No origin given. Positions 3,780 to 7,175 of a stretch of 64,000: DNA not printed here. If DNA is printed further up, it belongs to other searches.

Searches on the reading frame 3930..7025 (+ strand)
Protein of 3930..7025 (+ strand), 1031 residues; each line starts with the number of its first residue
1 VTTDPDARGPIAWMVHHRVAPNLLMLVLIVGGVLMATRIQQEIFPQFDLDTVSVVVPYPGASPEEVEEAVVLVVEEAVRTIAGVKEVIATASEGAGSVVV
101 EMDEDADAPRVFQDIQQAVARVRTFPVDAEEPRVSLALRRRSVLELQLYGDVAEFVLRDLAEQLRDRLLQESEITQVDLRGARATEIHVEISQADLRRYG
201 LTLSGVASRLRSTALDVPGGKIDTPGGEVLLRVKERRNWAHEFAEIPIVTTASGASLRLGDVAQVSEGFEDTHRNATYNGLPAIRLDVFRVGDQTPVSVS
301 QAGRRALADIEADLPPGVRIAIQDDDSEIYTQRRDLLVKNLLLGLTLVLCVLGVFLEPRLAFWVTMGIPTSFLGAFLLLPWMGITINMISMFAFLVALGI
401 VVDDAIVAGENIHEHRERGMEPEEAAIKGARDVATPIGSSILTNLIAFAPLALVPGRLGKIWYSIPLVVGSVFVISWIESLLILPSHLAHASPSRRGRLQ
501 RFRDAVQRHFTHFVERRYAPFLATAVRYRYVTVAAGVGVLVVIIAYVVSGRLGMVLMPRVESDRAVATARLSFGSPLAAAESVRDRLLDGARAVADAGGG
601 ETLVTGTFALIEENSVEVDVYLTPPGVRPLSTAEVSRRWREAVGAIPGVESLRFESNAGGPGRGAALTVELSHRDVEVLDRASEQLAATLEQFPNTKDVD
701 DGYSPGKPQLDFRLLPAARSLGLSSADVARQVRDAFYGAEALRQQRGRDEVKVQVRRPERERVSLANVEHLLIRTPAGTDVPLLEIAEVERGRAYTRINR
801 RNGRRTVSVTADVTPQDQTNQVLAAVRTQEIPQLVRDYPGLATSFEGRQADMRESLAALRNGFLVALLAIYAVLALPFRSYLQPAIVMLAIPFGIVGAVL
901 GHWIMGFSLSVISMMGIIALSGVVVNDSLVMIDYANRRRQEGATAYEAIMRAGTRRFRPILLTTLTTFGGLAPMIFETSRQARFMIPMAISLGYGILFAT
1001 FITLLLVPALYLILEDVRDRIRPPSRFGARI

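Call 15: search_protein_families(library=pfam, proteins=[window:3930-7025:+], max_evalue=0.001)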
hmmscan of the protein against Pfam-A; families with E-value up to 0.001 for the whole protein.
window:3930-7025:+ (1031 aa): 3 families
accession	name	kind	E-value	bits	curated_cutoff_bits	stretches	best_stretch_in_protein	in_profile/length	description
PF00873.25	ACR_tran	-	8.9e-173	577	28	1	13-1014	4-1020/1021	AcrB/AcrD/AcrF family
PF03176.21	MMPL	-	8.4e-07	28.7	20.5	1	850-1014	135-302/333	MMPL family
PF02355.23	SecD_SecF_C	-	1.4e-06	28.3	20.5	1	863-1007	37-183/189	Protein export membrane protein SecD/SecF, C-terminal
